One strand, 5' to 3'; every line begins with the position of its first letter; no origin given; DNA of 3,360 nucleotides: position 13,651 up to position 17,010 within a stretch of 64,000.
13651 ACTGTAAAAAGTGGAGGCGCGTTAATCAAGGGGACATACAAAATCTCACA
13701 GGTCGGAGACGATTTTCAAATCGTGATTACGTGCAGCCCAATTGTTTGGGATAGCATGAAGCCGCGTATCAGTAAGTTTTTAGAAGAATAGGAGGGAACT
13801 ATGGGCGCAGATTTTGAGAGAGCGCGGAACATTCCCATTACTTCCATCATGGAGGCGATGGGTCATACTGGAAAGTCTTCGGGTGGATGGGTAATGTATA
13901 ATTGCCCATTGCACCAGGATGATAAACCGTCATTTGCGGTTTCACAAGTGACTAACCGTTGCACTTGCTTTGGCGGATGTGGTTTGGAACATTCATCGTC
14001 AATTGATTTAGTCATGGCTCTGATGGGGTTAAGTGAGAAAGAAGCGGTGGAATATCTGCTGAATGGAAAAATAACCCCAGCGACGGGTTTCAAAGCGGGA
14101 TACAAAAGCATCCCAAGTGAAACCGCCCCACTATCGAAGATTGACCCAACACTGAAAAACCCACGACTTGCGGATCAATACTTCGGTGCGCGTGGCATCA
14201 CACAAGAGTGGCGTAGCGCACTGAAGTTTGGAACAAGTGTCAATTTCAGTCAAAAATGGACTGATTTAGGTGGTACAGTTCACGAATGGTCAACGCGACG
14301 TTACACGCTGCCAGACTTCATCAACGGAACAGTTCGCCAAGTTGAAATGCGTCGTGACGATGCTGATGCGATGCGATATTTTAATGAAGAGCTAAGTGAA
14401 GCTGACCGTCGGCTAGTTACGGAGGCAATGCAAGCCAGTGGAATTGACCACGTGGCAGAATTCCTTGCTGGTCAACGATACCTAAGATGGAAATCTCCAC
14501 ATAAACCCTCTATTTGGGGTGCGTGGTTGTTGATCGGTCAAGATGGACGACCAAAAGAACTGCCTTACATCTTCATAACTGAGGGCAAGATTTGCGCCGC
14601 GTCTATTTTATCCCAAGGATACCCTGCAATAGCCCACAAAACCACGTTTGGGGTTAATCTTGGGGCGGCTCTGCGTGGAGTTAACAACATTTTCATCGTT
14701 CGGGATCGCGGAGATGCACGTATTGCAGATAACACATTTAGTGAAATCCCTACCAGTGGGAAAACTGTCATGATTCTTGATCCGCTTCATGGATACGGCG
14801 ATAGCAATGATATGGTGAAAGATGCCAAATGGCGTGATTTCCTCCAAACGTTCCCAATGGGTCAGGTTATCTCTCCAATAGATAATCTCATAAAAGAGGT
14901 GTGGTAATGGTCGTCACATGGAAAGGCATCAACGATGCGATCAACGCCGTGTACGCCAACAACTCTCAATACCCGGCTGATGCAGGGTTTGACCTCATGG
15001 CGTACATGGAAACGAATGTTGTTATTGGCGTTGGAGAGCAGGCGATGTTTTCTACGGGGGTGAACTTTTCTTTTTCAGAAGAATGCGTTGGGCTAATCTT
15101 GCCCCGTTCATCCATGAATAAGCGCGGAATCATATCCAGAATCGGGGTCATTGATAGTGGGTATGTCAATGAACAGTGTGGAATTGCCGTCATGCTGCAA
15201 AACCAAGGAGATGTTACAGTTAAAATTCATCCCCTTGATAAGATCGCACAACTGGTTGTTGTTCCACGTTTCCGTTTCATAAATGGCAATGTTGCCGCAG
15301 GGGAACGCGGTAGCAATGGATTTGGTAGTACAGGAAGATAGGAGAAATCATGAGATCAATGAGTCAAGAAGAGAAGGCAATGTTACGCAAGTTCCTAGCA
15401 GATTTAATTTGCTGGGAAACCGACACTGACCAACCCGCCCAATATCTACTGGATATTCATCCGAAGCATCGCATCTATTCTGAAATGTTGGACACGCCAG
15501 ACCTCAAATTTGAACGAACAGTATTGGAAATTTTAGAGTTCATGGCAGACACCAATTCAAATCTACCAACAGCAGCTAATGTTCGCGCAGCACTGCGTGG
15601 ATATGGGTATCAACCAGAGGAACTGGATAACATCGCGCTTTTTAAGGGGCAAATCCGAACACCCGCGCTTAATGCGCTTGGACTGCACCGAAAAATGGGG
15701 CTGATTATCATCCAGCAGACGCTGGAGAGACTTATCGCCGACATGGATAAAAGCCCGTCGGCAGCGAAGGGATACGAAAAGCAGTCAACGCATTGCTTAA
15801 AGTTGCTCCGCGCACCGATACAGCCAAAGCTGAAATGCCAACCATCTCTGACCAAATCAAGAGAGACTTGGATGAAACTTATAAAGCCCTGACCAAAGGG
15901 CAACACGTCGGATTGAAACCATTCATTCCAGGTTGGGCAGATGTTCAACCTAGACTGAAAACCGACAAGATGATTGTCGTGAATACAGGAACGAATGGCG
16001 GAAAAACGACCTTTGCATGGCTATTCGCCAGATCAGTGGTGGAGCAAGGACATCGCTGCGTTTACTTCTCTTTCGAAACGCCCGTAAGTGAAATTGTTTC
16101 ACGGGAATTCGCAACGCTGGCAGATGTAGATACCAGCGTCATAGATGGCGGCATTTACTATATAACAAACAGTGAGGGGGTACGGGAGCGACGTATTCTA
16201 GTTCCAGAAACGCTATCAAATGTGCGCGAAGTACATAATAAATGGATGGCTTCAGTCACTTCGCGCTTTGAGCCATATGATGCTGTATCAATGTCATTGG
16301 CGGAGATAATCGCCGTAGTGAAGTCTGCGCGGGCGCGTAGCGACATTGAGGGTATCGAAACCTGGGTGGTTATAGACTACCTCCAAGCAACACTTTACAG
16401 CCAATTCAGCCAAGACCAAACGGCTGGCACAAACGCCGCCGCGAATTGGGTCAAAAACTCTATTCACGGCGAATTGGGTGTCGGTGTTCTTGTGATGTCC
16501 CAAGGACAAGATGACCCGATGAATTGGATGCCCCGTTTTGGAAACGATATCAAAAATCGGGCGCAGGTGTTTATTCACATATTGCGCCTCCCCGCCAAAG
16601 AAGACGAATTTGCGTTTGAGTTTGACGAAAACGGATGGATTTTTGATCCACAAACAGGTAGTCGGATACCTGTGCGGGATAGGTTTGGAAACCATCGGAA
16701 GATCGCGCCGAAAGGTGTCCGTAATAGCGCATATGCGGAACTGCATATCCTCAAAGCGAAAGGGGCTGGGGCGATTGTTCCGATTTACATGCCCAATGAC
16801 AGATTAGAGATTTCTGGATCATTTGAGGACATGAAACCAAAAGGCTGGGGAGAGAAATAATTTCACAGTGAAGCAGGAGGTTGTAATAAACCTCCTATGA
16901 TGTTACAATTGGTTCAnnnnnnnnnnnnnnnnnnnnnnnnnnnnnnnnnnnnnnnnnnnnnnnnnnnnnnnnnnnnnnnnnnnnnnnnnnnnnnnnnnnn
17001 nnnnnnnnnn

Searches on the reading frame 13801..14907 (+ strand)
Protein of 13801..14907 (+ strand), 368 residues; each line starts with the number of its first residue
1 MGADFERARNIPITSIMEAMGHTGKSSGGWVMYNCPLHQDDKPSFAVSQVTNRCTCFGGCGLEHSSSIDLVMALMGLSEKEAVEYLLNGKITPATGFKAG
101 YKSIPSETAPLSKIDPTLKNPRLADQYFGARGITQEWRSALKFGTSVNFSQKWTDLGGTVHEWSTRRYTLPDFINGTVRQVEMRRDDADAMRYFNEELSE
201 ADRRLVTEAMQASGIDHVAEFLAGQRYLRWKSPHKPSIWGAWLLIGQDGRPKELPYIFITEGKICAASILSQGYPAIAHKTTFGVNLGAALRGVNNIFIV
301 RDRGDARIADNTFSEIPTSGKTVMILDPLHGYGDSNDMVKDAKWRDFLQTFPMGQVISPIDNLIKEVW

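Call 15: search_protein_families(library=pfam, proteins=[window:13801-14907:+], max_evalue=0.01)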
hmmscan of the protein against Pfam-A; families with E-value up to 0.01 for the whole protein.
window:13801-14907:+ (368 aa): 2 families
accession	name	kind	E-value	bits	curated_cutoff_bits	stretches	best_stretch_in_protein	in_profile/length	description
PF01807.25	Zn_ribbon_DnaG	-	7.6e-08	32.5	24.9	1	12-88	14-87/98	CHC2 zinc finger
PF13362.12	Toprim_3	-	0.00023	22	27.2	1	257-339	2-89/95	Toprim domain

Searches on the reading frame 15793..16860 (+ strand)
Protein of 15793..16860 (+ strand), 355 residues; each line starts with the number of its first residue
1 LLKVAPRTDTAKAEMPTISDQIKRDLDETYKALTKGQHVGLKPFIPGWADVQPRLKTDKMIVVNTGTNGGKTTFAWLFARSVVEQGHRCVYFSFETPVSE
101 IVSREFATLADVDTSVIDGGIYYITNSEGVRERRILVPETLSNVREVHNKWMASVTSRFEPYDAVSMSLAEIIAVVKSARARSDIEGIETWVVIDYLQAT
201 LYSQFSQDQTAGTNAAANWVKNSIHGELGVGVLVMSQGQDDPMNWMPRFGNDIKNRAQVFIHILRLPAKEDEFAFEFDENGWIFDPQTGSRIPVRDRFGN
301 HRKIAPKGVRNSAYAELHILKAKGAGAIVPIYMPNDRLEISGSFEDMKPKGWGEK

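Call 15: search_protein_families(library=pfam, proteins=[window:15793-16860:+], max_evalue=0.01)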
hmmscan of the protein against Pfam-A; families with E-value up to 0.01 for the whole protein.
window:15793-16860:+ (355 aa): 2 families
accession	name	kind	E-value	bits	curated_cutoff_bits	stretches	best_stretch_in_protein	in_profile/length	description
PF03796.21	DnaB_C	-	4.8e-08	33.1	27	1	55-237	16-177/255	DnaB-like helicase C terminal domain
PF06745.19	ATPase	-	0.00036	20.4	26.6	1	55-212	16-172/231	KaiC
